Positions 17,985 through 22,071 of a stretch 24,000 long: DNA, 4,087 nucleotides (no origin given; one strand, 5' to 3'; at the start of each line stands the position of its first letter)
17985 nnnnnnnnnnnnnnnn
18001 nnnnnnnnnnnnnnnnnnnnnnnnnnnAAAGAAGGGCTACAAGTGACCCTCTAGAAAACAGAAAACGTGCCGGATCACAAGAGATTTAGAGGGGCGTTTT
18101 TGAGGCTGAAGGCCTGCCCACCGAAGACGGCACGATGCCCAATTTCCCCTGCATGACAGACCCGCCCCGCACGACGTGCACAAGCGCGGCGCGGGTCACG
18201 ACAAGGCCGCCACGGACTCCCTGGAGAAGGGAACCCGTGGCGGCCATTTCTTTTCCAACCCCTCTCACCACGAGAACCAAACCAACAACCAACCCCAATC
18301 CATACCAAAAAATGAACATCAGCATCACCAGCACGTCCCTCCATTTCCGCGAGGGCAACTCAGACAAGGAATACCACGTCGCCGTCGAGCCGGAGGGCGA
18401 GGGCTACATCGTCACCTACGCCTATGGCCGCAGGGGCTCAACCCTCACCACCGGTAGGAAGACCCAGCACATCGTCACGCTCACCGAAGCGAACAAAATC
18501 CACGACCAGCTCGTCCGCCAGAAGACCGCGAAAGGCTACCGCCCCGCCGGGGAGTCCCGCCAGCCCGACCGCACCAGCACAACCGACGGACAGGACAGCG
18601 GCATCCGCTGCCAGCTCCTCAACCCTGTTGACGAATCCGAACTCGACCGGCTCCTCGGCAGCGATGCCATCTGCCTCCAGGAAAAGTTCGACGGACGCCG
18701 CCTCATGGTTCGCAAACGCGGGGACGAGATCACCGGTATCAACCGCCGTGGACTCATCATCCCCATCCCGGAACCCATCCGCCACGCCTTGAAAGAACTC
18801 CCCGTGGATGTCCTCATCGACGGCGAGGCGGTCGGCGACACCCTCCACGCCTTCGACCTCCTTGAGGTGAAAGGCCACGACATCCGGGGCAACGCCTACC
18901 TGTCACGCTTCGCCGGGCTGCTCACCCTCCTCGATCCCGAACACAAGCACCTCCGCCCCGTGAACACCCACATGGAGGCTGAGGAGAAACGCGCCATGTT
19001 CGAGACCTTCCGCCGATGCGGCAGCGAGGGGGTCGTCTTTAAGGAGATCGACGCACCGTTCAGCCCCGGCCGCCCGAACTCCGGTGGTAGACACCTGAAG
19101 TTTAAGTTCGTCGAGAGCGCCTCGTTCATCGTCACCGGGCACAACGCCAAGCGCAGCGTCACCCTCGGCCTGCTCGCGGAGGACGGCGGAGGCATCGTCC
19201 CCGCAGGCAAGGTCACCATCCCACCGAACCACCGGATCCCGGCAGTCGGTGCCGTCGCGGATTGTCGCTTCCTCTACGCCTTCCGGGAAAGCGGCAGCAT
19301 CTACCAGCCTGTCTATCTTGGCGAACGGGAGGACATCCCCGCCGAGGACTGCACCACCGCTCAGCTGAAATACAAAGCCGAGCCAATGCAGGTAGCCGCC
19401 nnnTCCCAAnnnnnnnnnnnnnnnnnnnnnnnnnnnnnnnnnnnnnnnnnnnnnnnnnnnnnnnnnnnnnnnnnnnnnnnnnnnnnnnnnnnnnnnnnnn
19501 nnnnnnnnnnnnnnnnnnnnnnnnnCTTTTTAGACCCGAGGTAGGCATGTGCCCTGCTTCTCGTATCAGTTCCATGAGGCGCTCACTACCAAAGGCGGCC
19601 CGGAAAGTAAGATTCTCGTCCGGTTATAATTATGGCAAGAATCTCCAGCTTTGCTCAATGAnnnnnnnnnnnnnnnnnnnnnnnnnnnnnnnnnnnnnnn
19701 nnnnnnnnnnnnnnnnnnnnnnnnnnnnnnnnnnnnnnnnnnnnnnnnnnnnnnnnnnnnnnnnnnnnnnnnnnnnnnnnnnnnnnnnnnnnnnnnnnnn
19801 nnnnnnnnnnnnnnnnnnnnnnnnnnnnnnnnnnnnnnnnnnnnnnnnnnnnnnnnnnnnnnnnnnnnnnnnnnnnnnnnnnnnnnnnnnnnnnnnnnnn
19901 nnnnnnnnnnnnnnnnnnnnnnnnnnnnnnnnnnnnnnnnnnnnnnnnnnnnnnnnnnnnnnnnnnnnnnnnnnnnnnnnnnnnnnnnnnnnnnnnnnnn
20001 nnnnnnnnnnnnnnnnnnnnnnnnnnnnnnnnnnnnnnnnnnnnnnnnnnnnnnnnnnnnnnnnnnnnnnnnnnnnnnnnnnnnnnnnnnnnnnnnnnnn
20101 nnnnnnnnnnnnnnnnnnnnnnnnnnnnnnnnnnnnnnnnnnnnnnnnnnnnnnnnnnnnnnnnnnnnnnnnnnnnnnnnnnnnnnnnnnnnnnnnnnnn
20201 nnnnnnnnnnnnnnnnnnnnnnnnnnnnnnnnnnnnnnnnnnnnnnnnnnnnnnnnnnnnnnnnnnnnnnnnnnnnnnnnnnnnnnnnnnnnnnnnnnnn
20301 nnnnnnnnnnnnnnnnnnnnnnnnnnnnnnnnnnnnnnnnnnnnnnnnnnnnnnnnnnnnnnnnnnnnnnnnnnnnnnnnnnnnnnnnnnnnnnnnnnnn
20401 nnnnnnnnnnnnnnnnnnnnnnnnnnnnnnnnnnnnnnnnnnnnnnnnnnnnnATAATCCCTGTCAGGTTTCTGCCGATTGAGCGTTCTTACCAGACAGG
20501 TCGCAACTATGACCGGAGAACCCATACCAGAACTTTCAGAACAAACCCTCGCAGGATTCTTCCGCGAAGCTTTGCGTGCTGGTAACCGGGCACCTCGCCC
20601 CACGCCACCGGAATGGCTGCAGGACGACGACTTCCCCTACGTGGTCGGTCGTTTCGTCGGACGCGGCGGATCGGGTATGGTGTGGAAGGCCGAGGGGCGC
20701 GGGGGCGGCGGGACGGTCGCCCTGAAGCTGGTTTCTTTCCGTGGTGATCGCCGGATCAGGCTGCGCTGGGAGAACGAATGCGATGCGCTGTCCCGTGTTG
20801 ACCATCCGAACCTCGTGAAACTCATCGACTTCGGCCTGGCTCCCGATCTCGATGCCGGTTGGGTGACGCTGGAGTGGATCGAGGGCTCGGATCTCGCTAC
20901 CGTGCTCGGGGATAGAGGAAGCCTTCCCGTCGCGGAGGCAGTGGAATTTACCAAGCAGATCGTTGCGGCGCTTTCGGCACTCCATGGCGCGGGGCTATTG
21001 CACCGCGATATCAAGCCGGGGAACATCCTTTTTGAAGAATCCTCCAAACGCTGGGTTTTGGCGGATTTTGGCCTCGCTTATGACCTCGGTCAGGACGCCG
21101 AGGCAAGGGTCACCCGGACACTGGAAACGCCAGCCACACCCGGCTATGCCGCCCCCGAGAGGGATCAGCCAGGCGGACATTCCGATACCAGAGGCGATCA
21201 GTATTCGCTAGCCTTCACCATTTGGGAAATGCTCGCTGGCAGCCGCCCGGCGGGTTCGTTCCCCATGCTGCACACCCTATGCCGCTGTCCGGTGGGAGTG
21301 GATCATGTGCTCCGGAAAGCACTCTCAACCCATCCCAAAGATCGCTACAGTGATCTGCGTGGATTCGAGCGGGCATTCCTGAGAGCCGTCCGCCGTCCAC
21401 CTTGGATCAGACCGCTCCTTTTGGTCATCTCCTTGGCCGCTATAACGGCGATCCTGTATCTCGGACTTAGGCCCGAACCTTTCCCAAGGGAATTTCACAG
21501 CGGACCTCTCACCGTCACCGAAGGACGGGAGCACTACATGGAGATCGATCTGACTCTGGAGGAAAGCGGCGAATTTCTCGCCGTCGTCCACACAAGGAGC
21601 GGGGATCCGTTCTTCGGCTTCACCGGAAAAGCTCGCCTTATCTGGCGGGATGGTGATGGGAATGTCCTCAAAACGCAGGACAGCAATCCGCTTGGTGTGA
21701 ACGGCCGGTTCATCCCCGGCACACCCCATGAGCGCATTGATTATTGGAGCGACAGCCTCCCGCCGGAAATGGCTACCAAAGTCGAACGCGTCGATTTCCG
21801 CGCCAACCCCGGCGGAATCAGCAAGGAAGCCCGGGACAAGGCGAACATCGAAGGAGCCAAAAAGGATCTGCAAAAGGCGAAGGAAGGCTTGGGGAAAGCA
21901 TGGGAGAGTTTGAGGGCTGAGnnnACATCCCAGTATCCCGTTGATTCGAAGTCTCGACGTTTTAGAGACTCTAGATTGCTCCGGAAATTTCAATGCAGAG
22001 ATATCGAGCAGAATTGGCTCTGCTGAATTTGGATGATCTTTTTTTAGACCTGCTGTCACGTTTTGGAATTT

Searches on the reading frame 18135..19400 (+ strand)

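Call 46: search_protein_families(library=pfam, proteins=[window:18135-19400:+], max_evalue=0.001)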
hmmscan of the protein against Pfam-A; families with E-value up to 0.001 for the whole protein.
window:18135-19400:+ (422 aa): 2 families
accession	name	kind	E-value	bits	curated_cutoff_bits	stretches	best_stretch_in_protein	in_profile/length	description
PF01068.26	DNA_ligase_A_M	-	9e-11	42.3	26.2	1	237-324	117-204/204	ATP dependent DNA ligase domain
PF05406.20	WGR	-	1.2e-08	35.4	22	1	69-140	5-77/79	WGR domain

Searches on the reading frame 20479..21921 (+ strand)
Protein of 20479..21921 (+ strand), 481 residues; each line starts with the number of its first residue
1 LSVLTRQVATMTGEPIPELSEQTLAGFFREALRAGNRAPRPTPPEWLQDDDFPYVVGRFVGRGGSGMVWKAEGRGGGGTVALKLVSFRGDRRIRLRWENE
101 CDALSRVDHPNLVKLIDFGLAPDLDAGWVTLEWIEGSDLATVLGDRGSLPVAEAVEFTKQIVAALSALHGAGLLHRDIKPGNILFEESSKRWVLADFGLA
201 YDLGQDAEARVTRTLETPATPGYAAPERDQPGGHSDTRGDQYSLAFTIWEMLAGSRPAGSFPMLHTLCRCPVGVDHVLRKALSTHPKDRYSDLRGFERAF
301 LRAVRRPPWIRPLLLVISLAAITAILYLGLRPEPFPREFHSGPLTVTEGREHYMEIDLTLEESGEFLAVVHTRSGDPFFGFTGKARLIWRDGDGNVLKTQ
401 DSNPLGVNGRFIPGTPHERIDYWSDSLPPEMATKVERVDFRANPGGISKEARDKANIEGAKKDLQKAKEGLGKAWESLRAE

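Call 46: search_protein_families(library=pfam, proteins=[window:20479-21921:+], max_evalue=0.001)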
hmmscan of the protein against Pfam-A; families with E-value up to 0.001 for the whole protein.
window:20479-21921:+ (481 aa): 5 families
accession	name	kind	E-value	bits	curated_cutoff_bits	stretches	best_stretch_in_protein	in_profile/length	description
PF00069.31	Pkinase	-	2.2e-34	119.5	31.7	1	54-258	1-197/263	Protein kinase domain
PF07714.23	PK_Tyr_Ser-Thr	-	2.7e-21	76.5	23.1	1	58-258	5-205/258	Protein tyrosine and serine/threonine kinase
PF17667.7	Pkinase_fungal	-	3.4e-05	23.2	24.1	1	157-209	291-349/387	Fungal protein kinase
PF01636.29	APH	-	0.0001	22.6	23.2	0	172-200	169-197/239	Phosphotransferase enzyme family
PF03109.22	ABC1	-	0.00011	21.9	22.9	1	130-216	146-230/244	ABC1 atypical kinase-like domain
